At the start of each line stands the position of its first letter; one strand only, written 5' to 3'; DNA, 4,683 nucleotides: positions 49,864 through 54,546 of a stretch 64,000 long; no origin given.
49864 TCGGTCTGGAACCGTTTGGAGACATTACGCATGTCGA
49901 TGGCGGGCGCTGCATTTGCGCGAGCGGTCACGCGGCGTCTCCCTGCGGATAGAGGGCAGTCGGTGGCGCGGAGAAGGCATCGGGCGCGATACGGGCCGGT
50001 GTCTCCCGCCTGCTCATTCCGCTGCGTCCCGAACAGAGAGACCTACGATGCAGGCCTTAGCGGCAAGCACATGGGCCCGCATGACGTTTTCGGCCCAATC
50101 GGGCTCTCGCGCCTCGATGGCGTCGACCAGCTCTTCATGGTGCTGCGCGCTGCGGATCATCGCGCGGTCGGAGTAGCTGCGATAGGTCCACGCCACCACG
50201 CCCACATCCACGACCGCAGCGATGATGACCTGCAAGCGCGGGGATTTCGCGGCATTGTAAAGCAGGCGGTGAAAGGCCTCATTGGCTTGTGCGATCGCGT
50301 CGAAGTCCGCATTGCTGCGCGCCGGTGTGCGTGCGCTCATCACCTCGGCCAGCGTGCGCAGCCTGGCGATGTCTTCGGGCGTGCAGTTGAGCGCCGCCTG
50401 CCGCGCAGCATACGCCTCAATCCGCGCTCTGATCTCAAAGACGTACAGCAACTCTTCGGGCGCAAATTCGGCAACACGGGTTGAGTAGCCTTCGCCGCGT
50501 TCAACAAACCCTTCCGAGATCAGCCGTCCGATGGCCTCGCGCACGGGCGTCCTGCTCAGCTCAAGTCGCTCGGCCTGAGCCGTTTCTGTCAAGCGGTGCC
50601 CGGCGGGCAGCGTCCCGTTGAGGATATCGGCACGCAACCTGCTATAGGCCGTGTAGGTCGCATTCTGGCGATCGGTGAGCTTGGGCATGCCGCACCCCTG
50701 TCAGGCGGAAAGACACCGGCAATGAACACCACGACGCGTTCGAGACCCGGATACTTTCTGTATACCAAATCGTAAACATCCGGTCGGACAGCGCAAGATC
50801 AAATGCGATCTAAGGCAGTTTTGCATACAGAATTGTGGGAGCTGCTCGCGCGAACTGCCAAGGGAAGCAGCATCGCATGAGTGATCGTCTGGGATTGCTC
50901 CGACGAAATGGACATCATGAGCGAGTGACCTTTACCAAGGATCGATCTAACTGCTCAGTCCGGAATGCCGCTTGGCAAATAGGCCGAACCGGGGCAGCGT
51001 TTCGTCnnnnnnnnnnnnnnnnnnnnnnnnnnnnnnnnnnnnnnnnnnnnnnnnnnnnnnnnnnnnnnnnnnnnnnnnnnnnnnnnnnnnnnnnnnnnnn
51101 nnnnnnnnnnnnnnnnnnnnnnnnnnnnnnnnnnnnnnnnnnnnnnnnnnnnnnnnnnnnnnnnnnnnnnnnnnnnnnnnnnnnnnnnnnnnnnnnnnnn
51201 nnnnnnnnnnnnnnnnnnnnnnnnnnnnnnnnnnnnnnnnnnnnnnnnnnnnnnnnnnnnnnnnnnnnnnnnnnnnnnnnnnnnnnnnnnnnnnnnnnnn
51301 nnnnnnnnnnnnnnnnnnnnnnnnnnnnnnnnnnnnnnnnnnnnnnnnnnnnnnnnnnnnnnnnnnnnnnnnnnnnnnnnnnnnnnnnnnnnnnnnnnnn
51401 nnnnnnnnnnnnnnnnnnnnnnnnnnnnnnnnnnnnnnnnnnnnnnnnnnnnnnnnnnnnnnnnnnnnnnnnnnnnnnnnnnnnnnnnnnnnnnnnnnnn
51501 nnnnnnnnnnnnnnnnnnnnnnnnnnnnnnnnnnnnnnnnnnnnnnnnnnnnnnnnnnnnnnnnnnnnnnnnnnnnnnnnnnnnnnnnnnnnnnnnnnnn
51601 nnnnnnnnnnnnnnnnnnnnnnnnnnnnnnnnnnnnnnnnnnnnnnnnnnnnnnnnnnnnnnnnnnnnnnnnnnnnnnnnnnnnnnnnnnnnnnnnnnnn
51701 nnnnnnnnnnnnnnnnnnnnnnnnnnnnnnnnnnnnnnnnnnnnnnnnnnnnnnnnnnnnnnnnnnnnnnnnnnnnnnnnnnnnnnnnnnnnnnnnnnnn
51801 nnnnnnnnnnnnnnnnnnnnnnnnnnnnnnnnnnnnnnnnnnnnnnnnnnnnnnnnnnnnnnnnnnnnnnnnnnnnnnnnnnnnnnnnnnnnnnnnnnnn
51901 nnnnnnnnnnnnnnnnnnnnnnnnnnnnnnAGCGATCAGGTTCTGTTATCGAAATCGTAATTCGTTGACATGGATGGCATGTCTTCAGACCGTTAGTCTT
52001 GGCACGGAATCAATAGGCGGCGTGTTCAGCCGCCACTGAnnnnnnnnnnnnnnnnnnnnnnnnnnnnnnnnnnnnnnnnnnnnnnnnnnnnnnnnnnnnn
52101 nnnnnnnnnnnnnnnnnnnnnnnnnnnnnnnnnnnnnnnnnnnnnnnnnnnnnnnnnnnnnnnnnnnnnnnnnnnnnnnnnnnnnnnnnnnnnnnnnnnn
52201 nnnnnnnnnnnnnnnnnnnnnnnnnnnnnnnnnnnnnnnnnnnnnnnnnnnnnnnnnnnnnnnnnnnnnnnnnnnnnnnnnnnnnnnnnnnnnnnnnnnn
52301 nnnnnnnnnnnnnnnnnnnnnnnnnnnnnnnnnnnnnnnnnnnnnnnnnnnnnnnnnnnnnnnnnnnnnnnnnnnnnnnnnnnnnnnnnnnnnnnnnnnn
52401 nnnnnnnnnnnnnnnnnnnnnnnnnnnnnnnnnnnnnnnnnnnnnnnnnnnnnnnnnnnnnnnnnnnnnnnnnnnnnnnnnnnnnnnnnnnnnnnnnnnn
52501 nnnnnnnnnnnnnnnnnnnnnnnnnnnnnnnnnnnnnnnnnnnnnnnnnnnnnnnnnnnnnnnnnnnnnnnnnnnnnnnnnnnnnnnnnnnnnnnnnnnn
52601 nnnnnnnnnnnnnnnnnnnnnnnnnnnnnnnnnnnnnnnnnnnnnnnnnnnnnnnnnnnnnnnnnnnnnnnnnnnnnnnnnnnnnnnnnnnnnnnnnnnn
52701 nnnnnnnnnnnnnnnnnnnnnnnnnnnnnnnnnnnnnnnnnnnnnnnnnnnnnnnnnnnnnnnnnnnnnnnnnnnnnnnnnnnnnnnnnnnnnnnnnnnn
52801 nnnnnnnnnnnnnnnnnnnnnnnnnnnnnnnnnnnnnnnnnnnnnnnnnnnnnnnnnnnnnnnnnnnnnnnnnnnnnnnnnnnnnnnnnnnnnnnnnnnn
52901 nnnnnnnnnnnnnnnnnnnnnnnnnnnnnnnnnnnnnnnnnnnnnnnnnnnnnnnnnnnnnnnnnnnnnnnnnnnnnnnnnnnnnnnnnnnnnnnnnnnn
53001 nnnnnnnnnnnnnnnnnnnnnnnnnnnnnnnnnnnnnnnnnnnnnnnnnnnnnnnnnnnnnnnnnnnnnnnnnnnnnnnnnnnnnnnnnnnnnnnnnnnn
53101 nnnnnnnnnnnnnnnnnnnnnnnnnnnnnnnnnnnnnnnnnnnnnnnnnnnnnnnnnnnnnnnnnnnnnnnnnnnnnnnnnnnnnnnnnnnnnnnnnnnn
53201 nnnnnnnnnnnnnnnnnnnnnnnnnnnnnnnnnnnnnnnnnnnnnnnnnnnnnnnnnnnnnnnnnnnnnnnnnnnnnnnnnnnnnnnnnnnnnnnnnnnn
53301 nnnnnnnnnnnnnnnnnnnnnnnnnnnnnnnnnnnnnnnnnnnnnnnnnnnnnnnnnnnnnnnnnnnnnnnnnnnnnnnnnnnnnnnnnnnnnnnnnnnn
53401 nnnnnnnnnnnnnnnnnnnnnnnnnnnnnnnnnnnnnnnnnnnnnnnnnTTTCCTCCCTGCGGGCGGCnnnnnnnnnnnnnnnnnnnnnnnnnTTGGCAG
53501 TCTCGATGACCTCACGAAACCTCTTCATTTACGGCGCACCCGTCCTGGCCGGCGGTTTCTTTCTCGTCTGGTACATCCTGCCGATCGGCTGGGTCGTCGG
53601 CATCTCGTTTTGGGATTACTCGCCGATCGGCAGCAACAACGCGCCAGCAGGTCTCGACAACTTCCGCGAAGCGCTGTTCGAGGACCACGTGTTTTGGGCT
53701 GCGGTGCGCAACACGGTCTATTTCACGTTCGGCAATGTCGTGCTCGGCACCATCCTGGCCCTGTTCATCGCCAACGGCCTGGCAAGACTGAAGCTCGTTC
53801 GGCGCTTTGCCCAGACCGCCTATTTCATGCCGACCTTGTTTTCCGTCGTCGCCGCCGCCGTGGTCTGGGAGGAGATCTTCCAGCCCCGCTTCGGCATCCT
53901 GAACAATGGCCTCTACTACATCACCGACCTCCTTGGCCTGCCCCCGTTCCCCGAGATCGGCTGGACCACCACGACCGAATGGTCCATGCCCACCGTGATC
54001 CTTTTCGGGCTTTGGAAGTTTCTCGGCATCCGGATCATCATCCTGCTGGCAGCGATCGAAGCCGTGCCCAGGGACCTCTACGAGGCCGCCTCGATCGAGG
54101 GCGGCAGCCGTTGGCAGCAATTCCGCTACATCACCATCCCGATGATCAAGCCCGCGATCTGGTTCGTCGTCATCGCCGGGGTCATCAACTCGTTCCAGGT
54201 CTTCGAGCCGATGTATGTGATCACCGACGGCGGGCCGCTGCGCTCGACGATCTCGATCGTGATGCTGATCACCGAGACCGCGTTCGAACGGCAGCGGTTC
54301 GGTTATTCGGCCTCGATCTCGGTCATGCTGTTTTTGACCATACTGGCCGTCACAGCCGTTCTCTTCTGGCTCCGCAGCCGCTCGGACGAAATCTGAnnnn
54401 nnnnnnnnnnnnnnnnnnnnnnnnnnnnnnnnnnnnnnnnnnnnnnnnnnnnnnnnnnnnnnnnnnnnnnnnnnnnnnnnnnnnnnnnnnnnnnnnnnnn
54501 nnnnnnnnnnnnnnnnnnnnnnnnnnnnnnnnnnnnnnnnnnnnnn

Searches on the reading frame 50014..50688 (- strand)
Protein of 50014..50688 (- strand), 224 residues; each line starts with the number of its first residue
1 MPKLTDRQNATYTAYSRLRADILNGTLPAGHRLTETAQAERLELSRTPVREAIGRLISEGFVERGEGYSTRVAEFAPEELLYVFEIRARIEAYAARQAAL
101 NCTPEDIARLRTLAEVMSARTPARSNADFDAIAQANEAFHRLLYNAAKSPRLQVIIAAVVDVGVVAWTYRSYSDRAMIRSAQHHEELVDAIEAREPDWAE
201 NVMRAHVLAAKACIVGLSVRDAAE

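Call 9: search_protein_families(library=pfam, proteins=[window:50014-50688:-], max_evalue=0.001)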
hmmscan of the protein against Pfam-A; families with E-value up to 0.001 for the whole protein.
window:50014-50688:- (224 aa): 2 families
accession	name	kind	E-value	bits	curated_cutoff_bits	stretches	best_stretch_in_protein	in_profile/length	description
PF07729.17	FCD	-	3.2e-24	86.2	24.3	1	83-207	2-123/125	FCD domain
PF00392.27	GntR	-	9.4e-15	54.5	27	1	13-72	4-64/64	Bacterial regulatory proteins, gntR family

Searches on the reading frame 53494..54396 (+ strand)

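Call 9: search_protein_families(library=pfam, proteins=[window:53494-54396:+], max_evalue=0.001)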
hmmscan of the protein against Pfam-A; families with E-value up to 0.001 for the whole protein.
window:53494-54396:+ (300 aa): 1 family
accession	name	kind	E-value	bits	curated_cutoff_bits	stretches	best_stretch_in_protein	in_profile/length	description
PF00528.27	BPD_transp_1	-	1.7e-12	47.9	26.4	1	83-293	3-178/184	Binding-protein-dependent transport system inner membrane component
